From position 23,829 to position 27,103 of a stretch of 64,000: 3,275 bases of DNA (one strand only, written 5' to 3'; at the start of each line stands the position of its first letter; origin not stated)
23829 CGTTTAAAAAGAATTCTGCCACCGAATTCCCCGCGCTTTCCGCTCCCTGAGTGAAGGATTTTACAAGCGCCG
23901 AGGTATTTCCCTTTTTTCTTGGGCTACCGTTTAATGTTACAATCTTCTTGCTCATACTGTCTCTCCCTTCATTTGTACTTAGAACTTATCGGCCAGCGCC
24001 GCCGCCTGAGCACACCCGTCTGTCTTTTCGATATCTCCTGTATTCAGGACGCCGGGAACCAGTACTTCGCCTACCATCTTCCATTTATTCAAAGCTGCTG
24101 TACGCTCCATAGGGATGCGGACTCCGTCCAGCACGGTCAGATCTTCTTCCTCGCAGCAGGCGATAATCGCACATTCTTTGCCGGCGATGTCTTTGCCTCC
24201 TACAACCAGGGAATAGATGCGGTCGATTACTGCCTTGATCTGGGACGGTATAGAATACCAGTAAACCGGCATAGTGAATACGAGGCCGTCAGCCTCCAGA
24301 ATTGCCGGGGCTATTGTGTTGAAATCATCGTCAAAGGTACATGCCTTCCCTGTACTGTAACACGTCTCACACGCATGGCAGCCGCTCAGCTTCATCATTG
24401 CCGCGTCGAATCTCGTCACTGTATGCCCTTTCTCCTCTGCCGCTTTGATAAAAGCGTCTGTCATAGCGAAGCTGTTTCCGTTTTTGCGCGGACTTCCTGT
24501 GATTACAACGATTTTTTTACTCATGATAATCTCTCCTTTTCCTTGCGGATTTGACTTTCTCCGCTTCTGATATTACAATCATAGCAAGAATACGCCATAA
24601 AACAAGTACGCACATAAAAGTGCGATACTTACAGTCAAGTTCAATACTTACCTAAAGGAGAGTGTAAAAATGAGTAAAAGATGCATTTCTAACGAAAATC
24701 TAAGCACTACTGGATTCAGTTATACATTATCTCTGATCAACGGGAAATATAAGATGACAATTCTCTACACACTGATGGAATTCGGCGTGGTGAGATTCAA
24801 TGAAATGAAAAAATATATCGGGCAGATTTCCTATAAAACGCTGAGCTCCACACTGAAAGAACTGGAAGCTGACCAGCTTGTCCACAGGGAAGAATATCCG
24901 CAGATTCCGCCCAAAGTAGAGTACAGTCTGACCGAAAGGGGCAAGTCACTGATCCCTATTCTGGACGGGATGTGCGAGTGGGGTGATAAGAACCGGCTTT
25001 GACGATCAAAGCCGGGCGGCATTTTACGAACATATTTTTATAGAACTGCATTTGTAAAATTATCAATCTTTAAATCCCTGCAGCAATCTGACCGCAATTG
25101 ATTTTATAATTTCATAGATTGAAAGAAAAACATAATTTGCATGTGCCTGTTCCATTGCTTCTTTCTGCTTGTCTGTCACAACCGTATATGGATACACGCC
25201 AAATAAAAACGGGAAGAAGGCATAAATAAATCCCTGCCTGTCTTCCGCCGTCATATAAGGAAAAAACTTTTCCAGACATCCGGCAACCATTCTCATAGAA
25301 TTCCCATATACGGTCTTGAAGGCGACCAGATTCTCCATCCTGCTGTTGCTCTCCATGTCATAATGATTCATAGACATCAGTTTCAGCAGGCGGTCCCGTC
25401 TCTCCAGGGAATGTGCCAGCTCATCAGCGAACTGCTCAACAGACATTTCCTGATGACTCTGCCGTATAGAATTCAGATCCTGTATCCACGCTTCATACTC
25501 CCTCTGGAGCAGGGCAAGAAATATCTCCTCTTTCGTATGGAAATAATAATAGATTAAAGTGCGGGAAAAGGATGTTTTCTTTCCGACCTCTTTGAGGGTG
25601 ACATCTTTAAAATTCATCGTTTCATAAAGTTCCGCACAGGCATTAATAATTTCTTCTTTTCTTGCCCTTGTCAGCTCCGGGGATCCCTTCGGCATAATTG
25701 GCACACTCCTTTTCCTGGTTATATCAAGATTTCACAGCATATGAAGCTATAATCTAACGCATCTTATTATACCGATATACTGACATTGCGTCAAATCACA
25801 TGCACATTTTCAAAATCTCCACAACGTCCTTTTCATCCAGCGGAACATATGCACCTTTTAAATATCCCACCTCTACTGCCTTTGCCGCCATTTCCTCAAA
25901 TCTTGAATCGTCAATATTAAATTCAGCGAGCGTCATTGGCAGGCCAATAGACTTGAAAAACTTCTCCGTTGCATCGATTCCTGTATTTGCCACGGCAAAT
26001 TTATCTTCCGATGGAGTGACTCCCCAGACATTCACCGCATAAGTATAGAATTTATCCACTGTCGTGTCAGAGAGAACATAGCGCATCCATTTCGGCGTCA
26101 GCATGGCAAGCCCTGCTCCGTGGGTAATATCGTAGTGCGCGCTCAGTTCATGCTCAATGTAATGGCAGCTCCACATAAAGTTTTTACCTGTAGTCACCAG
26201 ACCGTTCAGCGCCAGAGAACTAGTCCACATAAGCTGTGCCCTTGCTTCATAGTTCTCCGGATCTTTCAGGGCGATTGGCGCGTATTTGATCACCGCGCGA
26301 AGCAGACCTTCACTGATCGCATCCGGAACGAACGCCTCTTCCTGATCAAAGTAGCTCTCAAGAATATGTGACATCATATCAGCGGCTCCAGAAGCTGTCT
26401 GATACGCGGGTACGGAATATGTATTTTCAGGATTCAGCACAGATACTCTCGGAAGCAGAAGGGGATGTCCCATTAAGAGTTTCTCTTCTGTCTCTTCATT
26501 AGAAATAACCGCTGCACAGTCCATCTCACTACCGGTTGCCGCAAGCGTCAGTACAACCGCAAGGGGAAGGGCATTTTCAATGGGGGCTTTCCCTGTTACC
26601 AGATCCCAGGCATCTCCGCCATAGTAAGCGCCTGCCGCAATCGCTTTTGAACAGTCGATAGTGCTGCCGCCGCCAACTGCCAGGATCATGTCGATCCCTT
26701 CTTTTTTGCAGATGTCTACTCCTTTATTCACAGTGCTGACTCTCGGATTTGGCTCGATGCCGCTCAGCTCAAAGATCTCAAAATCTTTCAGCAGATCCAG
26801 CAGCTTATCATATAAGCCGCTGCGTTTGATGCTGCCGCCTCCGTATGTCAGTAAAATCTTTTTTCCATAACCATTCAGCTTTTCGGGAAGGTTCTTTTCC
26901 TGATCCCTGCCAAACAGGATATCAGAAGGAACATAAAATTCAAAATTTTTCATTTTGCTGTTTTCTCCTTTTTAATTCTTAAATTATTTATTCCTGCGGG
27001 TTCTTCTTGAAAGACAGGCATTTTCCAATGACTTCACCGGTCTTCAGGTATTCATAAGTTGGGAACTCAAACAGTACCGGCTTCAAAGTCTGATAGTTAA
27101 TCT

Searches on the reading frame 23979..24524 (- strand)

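Call 80: search_protein_families(library=pfam, proteins=[window:23979-24524:-], max_evalue=0.001)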
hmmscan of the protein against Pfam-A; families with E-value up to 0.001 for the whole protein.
window:23979-24524:- (181 aa): 2 families
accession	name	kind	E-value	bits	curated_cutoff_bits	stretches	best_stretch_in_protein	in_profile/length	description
PF03358.20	FMN_red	-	2.8e-21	76.1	24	1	4-123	2-114/152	NADPH-dependent FMN reductase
PF02525.22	Flavodoxin_2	-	3.6e-18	66.4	27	1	3-105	1-105/198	Flavodoxin-like fold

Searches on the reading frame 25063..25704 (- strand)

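Call 80: search_protein_families(library=pfam, proteins=[window:25063-25704:-], max_evalue=0.001)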
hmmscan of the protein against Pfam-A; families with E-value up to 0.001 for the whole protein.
window:25063-25704:- (213 aa): 2 families
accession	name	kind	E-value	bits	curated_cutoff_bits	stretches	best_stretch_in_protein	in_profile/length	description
PF17929.6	TetR_C_34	-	1.4e-14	54.6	26.3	1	91-210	1-120/120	Tetracyclin repressor-like, C-terminal domain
PF00440.29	TetR_N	-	4e-08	33.4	24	1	19-65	1-47/47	Bacterial regulatory proteins, tetR family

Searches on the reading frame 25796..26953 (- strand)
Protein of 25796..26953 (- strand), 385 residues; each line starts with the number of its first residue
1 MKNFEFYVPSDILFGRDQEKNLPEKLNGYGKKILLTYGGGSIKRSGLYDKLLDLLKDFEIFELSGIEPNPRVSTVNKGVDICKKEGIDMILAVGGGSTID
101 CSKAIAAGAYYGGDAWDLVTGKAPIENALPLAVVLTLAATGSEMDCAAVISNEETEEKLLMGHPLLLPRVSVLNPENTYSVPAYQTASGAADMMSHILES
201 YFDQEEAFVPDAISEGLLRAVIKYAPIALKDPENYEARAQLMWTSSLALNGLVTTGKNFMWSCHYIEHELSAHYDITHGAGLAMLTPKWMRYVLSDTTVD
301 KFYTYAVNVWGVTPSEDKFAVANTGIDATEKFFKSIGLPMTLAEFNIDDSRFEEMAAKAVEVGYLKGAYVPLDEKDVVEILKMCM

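Call 80: search_protein_families(library=pfam, proteins=[window:25796-26953:-], max_evalue=0.001)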
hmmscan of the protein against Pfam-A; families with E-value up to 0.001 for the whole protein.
window:25796-26953:- (385 aa): 3 families
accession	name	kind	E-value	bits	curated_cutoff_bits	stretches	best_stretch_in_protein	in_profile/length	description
PF00465.25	Fe-ADH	-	6.9e-45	153.1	31.3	1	9-175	1-168/168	Iron-containing alcohol dehydrogenase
PF25137.1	ADH_Fe_C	-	1.1e-34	120.2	27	1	186-383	1-192/194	Fe-containing alcohol dehydrogenase family, C-terminal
PF13685.12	Fe-ADH_2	-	3.7e-06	27.4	28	1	47-107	34-95/149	Iron-containing alcohol dehydrogenase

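Call 83: list_cluster_members(proteins=[window:25796-26953:-, window:3268-4305:+, window:14560-15939:-, window:18813-20090:-])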
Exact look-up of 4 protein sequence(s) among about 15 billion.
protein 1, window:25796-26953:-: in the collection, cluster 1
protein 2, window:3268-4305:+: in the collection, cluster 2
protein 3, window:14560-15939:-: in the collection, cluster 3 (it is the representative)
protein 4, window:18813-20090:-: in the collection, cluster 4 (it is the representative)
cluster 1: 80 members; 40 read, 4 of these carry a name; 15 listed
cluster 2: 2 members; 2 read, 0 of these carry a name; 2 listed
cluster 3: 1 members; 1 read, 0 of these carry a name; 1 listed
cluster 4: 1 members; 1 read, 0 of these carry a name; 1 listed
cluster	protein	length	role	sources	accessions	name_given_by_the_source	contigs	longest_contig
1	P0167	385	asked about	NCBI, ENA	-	-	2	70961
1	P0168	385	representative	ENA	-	-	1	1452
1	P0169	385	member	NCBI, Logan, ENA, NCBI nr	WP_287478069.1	iron-containing alcohol dehydrogenase [Anaerostipes sp.]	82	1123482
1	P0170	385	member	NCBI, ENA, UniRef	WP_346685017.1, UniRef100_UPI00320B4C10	iron-containing alcohol dehydrogenase [Anaerostipes butyraticus] | iron-containing alcohol dehydrogenase n=1 Tax=Anaerostipes butyraticus TaxID=645466 ...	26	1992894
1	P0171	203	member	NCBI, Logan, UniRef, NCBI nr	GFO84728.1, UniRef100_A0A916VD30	hypothetical protein ANBU17_10750 [Anaerostipes butyraticus] | Alcohol dehydrogenase iron-type/glycerol dehydrogenase GldA domain-containing protein n=2 ...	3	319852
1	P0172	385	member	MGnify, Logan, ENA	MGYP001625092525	FL=1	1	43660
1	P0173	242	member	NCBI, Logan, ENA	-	-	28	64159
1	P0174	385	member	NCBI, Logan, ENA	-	-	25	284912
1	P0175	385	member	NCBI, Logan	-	-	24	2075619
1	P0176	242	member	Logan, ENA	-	-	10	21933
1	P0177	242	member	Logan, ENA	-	-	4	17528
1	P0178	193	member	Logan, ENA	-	-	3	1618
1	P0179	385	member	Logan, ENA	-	-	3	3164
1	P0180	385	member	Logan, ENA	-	-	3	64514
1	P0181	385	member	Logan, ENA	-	-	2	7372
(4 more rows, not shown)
